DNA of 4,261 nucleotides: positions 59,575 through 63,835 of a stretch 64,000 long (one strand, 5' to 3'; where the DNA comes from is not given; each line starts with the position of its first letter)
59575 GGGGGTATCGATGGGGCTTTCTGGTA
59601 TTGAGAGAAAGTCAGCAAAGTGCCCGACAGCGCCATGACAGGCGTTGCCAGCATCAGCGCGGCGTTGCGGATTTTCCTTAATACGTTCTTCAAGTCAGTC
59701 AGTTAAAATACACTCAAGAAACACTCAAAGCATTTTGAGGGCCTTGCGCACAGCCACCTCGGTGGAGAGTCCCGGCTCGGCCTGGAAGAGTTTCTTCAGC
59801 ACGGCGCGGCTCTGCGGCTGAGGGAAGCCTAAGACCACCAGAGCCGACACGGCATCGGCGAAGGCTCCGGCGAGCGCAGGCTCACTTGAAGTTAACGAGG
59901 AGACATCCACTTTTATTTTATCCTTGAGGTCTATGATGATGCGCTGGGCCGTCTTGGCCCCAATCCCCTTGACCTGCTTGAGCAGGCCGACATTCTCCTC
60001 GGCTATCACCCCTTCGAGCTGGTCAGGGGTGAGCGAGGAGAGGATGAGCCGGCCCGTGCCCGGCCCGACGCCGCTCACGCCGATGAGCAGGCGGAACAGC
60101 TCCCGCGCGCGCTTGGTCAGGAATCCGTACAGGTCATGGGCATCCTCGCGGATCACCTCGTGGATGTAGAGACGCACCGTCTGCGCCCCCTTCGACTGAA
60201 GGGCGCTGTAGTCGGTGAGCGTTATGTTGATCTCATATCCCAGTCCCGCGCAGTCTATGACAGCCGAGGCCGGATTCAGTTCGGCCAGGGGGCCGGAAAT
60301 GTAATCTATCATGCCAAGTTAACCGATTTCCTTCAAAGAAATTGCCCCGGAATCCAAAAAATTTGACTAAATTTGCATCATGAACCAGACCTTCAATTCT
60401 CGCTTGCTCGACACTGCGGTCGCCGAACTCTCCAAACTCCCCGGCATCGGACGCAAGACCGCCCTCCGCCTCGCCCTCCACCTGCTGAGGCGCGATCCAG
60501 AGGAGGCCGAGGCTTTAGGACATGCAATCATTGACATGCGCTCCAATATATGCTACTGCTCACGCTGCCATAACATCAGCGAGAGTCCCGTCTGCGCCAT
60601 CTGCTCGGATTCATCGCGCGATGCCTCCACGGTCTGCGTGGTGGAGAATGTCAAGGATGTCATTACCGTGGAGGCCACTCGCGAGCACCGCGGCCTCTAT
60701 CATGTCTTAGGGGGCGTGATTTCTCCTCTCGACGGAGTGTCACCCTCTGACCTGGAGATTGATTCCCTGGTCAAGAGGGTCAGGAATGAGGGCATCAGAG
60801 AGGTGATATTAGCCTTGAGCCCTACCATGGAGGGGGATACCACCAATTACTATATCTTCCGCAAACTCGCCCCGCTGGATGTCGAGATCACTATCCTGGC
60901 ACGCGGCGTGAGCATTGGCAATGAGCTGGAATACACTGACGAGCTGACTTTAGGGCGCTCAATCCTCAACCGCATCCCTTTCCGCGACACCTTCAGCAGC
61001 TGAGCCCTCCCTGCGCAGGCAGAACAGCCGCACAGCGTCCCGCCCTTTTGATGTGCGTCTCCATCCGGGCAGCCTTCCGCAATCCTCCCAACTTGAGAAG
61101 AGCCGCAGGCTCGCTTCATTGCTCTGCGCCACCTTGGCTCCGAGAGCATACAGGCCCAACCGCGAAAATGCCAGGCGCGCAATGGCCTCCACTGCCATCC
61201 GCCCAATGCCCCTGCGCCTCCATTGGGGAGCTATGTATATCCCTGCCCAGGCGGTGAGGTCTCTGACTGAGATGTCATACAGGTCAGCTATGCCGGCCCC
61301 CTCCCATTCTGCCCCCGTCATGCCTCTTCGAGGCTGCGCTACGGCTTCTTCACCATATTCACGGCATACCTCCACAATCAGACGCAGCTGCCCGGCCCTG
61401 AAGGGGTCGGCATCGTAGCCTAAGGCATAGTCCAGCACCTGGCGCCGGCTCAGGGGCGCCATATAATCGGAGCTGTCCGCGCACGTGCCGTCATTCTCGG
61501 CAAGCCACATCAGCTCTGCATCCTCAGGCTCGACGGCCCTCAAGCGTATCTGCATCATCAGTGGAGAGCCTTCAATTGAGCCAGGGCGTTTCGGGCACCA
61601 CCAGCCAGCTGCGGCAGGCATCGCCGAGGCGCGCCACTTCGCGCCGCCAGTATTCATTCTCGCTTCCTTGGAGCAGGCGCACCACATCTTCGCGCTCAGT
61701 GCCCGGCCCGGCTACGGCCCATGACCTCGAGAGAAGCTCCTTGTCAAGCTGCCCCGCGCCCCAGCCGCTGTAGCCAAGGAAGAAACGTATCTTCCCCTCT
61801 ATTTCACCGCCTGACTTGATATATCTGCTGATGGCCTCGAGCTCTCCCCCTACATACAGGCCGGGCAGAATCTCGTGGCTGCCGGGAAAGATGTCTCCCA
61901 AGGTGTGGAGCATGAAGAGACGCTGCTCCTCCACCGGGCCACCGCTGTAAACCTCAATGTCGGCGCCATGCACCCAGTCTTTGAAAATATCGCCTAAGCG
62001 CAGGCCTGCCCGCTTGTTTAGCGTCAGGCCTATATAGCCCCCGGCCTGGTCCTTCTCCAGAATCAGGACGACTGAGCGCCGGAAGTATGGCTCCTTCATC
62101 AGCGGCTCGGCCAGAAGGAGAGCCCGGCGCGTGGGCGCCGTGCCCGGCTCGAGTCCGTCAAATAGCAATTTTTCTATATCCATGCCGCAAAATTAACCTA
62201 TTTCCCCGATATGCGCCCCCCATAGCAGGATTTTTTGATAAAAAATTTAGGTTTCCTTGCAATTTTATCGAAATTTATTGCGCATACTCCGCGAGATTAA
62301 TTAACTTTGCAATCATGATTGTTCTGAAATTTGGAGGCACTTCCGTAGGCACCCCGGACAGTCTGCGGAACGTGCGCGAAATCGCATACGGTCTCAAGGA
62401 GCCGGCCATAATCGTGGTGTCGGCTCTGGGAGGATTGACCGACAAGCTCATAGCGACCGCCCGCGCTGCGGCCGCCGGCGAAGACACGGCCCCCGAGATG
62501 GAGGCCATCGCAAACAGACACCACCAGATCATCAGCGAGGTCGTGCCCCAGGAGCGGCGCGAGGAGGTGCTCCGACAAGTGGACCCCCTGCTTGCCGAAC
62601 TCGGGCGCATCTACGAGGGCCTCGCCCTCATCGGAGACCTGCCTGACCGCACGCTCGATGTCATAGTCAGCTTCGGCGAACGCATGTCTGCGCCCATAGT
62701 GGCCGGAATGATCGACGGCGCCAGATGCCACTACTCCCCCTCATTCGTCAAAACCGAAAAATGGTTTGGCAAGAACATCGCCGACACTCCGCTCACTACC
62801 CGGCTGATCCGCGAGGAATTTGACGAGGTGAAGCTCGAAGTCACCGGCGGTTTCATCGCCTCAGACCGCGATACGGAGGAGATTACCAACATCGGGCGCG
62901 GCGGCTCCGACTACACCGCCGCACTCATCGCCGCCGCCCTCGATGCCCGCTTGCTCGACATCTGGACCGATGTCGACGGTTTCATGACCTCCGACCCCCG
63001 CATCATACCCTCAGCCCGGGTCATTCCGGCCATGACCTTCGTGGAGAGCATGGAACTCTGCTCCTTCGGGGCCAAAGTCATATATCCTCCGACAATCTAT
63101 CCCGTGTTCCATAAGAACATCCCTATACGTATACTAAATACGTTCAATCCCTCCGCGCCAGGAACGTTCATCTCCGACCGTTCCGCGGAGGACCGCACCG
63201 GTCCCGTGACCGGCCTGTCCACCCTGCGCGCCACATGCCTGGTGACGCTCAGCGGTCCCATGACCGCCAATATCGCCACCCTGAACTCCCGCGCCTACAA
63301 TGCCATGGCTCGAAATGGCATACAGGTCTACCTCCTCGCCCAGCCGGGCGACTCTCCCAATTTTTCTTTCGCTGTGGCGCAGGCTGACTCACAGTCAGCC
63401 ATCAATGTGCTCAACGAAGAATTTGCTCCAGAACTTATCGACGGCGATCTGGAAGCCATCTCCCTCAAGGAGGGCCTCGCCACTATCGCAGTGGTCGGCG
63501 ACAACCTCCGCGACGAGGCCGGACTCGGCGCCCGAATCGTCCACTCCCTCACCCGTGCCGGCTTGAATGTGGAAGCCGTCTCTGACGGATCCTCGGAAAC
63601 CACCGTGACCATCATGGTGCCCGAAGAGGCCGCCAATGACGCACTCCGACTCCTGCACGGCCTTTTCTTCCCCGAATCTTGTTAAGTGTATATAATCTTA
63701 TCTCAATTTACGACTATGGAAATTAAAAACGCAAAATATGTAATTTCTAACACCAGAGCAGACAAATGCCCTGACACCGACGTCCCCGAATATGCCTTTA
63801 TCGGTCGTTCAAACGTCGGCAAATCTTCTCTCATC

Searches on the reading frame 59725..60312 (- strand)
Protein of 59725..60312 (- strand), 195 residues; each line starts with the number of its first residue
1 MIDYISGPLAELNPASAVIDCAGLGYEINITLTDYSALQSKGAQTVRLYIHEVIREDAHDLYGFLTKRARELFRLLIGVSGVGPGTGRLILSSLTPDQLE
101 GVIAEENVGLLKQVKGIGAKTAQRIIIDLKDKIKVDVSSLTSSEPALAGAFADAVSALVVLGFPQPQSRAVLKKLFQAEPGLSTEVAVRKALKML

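Call 7: search_protein_families(library=pfam, proteins=[window:59725-60312:-])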
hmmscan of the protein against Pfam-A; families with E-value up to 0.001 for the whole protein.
window:59725-60312:- (195 aa): 4 families
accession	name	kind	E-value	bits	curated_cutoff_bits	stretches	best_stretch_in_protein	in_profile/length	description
PF01330.27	RuvA_N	-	6.6e-22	77.8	23.6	1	1-63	1-61/61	RuvA N terminal domain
PF14520.12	HHH_5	-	6.1e-14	52.7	27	1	73-131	1-57/57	Helix-hairpin-helix domain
PF07499.19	RuvA_C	-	2e-10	41.4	24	1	150-194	2-45/47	RuvA, C-terminal domain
PF00633.29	HHH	-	1.1e-05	25.5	24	0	111-126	13-28/30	Helix-hairpin-helix motif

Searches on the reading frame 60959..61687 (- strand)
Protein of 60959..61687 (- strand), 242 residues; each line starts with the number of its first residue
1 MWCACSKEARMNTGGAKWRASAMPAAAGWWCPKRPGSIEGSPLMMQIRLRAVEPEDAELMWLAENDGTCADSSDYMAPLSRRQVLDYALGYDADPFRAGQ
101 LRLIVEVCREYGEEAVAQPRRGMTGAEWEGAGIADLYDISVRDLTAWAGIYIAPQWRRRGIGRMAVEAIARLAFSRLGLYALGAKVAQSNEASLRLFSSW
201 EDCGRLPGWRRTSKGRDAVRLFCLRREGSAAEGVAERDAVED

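Call 68: search_protein_families(library=pfam, proteins=[window:60959-61687:-], max_evalue=0.00001)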
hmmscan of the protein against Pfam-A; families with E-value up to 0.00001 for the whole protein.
window:60959-61687:- (242 aa): 2 families
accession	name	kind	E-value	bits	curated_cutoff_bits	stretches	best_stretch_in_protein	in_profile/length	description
PF00583.31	Acetyltransf_1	-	3.9e-10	40.5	20.7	1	131-197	45-111/116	Acetyltransferase (GNAT) family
PF13302.13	Acetyltransf_3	-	1.7e-09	39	25.4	1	47-197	2-132/138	Acetyltransferase (GNAT) domain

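Call 73: find_encoding_contigs(protein=window:60959-61687:-, flank=10000, max_places=5)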
Protein window:60959-61687:- (242 aa): no gene with exactly this product is on record in the collection.

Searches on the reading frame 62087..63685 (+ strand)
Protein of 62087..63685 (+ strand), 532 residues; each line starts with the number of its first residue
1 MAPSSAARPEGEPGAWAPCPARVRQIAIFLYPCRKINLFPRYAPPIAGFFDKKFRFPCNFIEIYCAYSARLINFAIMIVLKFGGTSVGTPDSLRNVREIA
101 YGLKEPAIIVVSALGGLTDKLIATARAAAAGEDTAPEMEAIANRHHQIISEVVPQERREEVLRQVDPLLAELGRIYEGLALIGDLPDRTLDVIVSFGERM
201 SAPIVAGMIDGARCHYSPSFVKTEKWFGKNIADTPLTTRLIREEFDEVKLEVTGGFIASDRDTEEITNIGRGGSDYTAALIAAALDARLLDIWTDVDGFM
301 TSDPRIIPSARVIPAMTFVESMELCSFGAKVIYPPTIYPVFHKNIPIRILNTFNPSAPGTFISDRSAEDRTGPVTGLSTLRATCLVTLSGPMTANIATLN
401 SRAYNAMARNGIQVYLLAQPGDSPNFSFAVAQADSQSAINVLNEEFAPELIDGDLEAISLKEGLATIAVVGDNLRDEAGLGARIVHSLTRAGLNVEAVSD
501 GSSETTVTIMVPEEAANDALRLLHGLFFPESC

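Call 58: find_encoding_contigs(protein=window:62087-63685:+, flank=10000, max_places=6)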
Protein window:62087-63685:+ (532 aa): no gene with exactly this product is on record in the collection.
